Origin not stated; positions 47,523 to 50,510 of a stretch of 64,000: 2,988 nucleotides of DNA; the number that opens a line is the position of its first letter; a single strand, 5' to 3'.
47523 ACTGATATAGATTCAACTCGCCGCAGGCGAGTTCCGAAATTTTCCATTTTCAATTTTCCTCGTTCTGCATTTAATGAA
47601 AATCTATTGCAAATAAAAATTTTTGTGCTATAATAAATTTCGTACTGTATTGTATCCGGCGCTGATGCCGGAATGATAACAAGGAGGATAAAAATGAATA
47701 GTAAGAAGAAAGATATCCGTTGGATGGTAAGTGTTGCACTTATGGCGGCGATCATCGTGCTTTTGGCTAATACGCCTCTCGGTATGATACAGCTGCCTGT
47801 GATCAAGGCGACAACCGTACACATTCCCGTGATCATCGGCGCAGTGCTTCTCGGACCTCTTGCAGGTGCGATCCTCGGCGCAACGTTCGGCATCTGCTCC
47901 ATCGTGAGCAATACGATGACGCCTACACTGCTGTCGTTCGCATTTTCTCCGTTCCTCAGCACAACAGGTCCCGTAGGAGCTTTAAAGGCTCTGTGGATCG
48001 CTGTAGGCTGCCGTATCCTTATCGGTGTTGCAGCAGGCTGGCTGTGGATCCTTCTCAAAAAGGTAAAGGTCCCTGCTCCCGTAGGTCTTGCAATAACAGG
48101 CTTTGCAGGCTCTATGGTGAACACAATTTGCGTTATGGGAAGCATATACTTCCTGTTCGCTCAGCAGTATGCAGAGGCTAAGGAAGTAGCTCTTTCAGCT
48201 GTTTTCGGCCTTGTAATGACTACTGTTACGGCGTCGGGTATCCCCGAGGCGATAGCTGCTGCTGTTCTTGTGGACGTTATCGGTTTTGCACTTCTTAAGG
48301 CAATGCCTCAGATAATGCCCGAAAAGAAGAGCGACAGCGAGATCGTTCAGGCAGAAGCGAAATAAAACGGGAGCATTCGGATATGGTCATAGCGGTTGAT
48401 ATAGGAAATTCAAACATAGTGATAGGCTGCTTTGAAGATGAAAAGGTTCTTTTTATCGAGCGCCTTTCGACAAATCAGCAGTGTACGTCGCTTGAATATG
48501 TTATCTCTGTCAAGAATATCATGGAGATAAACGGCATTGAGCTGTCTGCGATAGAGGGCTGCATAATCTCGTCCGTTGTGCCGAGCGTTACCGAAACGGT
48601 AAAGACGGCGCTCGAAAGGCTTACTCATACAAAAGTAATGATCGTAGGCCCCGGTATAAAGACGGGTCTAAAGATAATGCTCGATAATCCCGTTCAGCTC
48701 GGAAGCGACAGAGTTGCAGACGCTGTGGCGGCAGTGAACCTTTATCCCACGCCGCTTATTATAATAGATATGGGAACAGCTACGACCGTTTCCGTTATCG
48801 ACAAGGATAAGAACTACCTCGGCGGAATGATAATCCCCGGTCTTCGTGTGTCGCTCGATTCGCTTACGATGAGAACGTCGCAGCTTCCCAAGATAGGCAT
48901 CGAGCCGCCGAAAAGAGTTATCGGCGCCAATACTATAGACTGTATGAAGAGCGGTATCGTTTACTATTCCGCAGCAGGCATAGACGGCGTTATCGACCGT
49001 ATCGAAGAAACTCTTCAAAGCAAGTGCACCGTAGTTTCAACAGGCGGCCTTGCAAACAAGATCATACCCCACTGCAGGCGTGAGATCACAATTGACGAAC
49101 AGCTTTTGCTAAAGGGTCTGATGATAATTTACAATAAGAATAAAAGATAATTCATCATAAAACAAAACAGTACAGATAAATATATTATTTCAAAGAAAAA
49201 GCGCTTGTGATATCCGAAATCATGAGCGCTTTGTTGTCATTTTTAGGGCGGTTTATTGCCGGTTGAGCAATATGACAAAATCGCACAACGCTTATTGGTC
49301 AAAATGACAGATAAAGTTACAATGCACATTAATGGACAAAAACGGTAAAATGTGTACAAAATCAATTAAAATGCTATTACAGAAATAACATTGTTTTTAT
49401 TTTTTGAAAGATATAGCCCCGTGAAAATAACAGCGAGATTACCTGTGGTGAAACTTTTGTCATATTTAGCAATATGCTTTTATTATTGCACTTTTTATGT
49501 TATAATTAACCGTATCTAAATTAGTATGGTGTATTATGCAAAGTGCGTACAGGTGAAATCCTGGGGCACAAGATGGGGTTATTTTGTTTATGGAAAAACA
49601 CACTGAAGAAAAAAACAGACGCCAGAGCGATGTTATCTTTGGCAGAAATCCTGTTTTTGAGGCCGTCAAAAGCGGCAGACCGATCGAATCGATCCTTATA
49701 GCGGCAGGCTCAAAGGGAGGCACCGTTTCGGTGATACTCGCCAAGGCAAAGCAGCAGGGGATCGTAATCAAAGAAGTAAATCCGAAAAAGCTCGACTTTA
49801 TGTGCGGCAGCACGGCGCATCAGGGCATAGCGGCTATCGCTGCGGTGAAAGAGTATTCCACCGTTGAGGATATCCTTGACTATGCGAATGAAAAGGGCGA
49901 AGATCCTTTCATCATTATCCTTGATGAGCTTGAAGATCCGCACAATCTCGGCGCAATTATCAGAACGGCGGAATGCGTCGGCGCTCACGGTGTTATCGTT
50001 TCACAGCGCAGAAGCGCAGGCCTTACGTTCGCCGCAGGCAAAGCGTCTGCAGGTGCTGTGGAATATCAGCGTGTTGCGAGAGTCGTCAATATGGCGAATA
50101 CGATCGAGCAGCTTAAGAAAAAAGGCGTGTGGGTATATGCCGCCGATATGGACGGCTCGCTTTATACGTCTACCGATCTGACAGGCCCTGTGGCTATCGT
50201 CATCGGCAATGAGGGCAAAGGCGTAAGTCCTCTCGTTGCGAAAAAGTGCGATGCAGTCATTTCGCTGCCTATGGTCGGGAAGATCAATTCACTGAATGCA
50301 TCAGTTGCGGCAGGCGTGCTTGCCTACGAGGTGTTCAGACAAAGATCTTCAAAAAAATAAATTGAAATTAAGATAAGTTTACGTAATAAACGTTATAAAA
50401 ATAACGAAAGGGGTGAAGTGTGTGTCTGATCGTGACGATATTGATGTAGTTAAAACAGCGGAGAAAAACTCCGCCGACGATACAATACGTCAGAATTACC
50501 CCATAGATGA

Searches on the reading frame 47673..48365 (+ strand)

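Call 46: search_protein_families(library=pfam, proteins=[window:47673-48365:+], max_evalue=0.00001)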
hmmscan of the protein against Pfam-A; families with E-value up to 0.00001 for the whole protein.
window:47673-48365:+ (230 aa): 1 family
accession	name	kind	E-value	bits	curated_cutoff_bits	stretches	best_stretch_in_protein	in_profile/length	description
PF12822.12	ECF_trnsprt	-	1.6e-18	67.8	30.7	1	18-203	3-168/169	ECF transporter, substrate-specific component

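Call 47: search_protein_families(library=ncbifam, proteins=[window:47673-48365:+], max_evalue=0.00001)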
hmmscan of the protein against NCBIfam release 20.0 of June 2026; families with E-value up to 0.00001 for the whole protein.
window:47673-48365:+ (230 aa): 0 families

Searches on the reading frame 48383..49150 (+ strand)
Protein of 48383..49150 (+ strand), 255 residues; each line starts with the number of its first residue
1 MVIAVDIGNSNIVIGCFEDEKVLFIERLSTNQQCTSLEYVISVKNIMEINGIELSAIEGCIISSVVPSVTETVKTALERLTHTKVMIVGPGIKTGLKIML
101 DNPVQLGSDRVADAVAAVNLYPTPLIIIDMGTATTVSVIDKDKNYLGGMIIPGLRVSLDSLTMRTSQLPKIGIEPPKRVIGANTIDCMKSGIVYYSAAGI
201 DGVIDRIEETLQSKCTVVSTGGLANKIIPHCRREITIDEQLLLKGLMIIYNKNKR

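Call 46: search_protein_families(library=pfam, proteins=[window:48383-49150:+], max_evalue=0.00001)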
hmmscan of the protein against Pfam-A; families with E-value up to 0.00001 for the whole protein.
window:48383-49150:+ (255 aa): 1 family
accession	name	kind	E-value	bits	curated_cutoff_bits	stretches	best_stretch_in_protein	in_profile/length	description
PF03309.20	Pan_kinase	-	1.6e-63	214.7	24.7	1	3-206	2-205/205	Type III pantothenate kinase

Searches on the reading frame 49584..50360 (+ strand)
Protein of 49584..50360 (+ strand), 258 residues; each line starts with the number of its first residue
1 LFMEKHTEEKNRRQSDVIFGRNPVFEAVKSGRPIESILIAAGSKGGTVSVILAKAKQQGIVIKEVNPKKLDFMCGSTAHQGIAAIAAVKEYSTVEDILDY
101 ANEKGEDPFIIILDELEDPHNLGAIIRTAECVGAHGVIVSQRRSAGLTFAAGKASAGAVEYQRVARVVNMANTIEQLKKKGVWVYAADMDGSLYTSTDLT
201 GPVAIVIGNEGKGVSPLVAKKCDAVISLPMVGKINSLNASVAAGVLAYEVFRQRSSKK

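Call 46: search_protein_families(library=pfam, proteins=[window:49584-50360:+], max_evalue=0.00001)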
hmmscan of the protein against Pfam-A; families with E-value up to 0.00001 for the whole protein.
window:49584-50360:+ (258 aa): 2 families
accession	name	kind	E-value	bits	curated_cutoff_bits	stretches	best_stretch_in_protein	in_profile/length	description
PF00588.24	SpoU_methylase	-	6.6e-42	143.4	29.7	1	109-248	2-142/142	SpoU rRNA Methylase family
PF08032.17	SpoU_sub_bind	-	5.8e-19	68.6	22.8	1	17-91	1-75/76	RNA 2'-O ribose methyltransferase substrate binding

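Call 47: search_protein_families(library=ncbifam, proteins=[window:49584-50360:+], max_evalue=0.00001)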
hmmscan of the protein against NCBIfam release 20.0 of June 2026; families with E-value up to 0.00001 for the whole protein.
window:49584-50360:+ (258 aa): 8 families
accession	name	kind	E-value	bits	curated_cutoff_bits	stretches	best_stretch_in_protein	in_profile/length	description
TIGR00186.1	rRNA_methyl_3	equivalog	1.5e-71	240.6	160.15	1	15-254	2-240/240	23S rRNA (guanosine(2251)-2'-O)-methyltransferase RlmB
NF008386.0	PRK11181.1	equivalog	4.9e-55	186.4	366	1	15-255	2-243/244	23S rRNA (guanosine(2251)-2'-O)-methyltransferase RlmB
NF008295.0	PRK11081.1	equivalog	2.1e-25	89.6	227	1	108-255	19-166/230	tRNA (guanosine(18)-2'-O)-methyltransferase TrmH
NF008117.0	PRK10864.1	equivalog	1.8e-23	83.3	267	1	65-255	156-343/344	tRNA/rRNA methyltransferase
NF000477.1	NshR_TsnR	equivalog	2.9e-14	53.2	425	1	21-250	37-260/266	NshR/TsnR family 23S rRNA methyltransferase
NF000035.1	nosihep_NshR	exception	3.1e-12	46.5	500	1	17-249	33-259/274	NshR family nosiheptide/thiostrepton resistance 23S rRNA methyltransferase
TIGR00050.1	rRNA_methyl_1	subfamily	7.6e-10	39.1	167.15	1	111-255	7-158/233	TrmJ/YjtD family RNA methyltransferase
TIGR00185.1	tRNA_yibK_trmL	equivalog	6e-08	32.7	190.6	1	111-257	4-151/154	tRNA (uridine(34)/cytosine(34)/5-carboxymethylaminomethyluridine(34)-2'-O)-methyltransferase TrmL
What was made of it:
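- RlmB here is an ordinary 258-aa protein with no extra domain (calls 46, 47).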
